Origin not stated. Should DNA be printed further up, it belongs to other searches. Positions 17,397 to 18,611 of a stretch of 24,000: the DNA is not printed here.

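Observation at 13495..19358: Seven-gene operon (class II aldolase, bicupin, HAD phosphatase, ketose-3-epimerase-like, DhaK, DhaL, RpiB): candidate undescribed ketose/tetrulose pathway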

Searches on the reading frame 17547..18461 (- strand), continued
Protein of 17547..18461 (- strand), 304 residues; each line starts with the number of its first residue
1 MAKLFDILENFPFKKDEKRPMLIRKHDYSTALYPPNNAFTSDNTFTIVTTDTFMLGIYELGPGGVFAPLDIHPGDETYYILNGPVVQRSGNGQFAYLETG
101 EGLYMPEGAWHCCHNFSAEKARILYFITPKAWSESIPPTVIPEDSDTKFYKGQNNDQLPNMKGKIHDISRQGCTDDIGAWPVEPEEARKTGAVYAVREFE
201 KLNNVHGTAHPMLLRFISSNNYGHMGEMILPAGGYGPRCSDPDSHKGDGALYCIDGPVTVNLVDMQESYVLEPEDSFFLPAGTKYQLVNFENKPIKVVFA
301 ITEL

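Call 42: search_protein_families(library=pfam, proteins=[L051:603-1496:+, L051:1734-2954:+, L051:2938-4509:+, L051:4457-5452:+, L051:5449-6423:+, L051:11041-12420:-, L051:12469-13362:-, L051:12542-14008:+, L051:14400-15851:+, L051:16483-17493:+], max_evalue=0.00001)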
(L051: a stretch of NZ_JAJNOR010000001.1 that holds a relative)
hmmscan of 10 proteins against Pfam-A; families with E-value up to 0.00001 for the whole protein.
L051:603-1496:+ (297 aa): 2 families
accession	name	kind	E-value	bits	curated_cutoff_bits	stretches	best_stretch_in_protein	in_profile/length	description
PF03466.25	LysR_substrate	-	3.5e-30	105.4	28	1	92-294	6-206/209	LysR substrate binding domain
PF00126.33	HTH_1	-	1.9e-19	69.8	26.6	1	9-63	6-60/60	Bacterial regulatory helix-turn-helix protein, lysR family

L051:1734-2954:+ (406 aa): 0 families

L051:2938-4509:+ (523 aa): 2 families
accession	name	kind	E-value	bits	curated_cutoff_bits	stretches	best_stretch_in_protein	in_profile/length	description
PF00005.33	ABC_tran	-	9.2e-55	185.4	25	2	36-187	1-137/137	ABC transporter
PF13304.12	AAA_21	-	3.5e-07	31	27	0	48-69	1-22/304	AAA domain, putative AbiEii toxin, Type IV TA system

L051:4457-5452:+ (331 aa): 1 family
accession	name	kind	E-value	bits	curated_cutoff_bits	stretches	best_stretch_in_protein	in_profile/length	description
PF02653.21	BPD_transp_2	-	4.9e-29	101.7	26.8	1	51-309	8-268/269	Branched-chain amino acid transport system / permease component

L051:5449-6423:+ (324 aa): 1 family
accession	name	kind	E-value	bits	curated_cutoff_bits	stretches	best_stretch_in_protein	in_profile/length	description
PF02653.21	BPD_transp_2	-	4e-47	161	26.8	1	44-309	2-268/269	Branched-chain amino acid transport system / permease component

L051:11041-12420:- (459 aa): 1 family
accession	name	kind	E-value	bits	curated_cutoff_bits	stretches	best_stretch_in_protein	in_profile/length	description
PF00285.26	Citrate_synt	-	1.8e-116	389.6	27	1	51-442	3-357/357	Citrate synthase, C-terminal domain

L051:12469-13362:- (297 aa): 0 families

L051:12542-14008:+ (488 aa): 3 families
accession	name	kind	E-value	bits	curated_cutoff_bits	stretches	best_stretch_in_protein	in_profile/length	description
PF00742.24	Homoserine_dh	-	6e-69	231.7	22.9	1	199-377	1-173/173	Homoserine dehydrogenase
PF03447.22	NAD_binding_3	-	2e-20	74.1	24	1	73-191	1-116/116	Homoserine dehydrogenase, NAD binding domain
PF01842.31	ACT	-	2.7e-08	33.9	27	1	414-460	4-49/66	ACT domain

L051:14400-15851:+ (483 aa): 2 families
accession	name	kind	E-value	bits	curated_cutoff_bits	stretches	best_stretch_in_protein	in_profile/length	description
PF00425.24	Chorismate_bind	-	1.4e-91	307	27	1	216-469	2-257/257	chorismate binding enzyme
PF04715.19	Anth_synt_I_N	-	9.1e-32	110.7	23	1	28-164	1-138/140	Anthranilate synthase component I, N terminal region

L051:16483-17493:+ (336 aa): 2 families
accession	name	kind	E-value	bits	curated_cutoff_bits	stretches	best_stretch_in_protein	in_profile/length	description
PF00591.27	Glycos_transf_3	-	1.8e-92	310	27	1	73-322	3-252/253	Glycosyl transferase family, a/b domain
PF02885.22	Glycos_trans_3N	-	1.8e-24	85.7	26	1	3-65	1-63/63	Glycosyl transferase family, helical bundle domain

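Call 51: search_protein_families(library=pfam, proteins=[L070:7186-7983:+, L070:13296-13985:+, L070:14245-15327:+, L070:16063-17367:+, L070:17446-19482:+, L044:2407-3066:+, L044:3093-3776:+, L044:4770-5246:+, L044:12948-14756:+, L006:8113-9960:+], max_evalue=0.00001)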
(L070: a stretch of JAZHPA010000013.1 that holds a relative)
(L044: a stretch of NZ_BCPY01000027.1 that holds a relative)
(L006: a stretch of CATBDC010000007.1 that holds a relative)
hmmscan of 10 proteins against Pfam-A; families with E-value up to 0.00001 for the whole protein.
L070:7186-7983:+ (265 aa): 1 family
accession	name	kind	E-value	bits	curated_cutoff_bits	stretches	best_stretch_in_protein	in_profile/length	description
PF01791.15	DeoC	-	1.3e-37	130.1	23.8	1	22-235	2-228/229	DeoC/LacD family aldolase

L070:13296-13985:+ (229 aa): 0 families

L070:14245-15327:+ (360 aa): 1 family
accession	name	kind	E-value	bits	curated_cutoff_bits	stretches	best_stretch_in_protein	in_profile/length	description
PF03480.18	DctP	-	2.2e-38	132.6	23.4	1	65-325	16-276/286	Bacterial extracellular solute-binding protein, family 7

L070:16063-17367:+ (434 aa): 1 family
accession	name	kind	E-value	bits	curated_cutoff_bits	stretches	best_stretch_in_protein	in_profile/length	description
PF06808.19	DctM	-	2.9e-71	240.9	23.8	1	12-423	1-412/413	Tripartite ATP-independent periplasmic transporter, DctM component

L070:17446-19482:+ (678 aa): 12 families
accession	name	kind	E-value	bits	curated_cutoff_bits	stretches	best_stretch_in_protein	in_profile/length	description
PF00724.26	Oxidored_FMN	-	3e-28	99.5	27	1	39-368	2-340/342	NADH:flavin oxidoreductase / NADH oxidase family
PF07992.20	Pyr_redox_2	-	7.1e-27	95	26.1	1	417-641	2-243/291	Pyridine nucleotide-disulphide oxidoreductase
PF00070.33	Pyr_redox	-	2.3e-15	57.3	22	1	540-612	1-71/82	Pyridine nucleotide-disulphide oxidoreductase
PF13738.12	Pyr_redox_3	-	9.5e-15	55.1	30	1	502-641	127-273/305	Pyridine nucleotide-disulphide oxidoreductase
PF12831.13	FAD_oxidored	-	7.2e-11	42.5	27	1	418-455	2-39/416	FAD dependent oxidoreductase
PF01266.30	DAO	-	3.9e-10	40.2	27.9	0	417-451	1-35/353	FAD dependent oxidoreductase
PF13450.12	NAD_binding_8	-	1.4e-09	38.6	21.9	1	420-453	1-34/68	NAD(P)-binding Rossmann-like domain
PF03486.20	HI0933_like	-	3.5e-08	33.7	50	1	417-451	2-36/244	HI0933-like protein Rossmann domain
PF01494.25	FAD_binding_3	-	2.5e-07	30.7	22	0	417-447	3-33/349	FAD binding domain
PF01946.23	Thi4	-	1.9e-06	27.7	26.2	0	417-457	19-60/235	Thi4 family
PF01134.28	GIDA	-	2.2e-06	27.4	22.1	0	418-448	2-32/391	Glucose inhibited division protein A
PF00890.30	FAD_binding_2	-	2.3e-06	27.5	20.4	1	418-452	2-36/414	FAD binding domain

L044:2407-3066:+ (219 aa): 1 family
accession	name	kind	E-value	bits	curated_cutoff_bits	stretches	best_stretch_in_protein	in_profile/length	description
PF00923.25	TAL_FSA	-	4.6e-62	210.4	27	1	3-213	1-282/285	Transaldolase/Fructose-6-phosphate aldolase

L044:3093-3776:+ (227 aa): 1 family
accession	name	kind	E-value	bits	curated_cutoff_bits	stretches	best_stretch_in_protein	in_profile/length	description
PF00121.24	TIM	-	5.8e-17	62.5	20.1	1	12-200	4-226/245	Triosephosphate isomerase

L044:4770-5246:+ (158 aa): 0 families

L044:12948-14756:+ (602 aa): 1 family
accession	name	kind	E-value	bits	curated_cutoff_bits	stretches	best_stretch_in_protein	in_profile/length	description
PF13687.11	DUF4153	-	2.8e-09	37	27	1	41-381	11-350/373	Domain of unknown function (DUF4153)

L006:8113-9960:+ (615 aa): 3 families
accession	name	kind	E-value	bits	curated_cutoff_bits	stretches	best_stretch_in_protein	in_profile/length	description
PF02896.24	PEP-utilizers_C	-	3.9e-113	377.9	22.8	1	298-584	5-290/293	PEP-utilising enzyme, PEP-binding domain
PF05524.18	PEP-utilisers_N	-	3.4e-28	98.7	24.4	1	61-170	5-121/121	PEP-utilising enzyme, N-terminal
PF00391.29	PEP-utilizers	-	9.1e-20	70.5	23.1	1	199-269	4-72/72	PEP-utilising enzyme, mobile domain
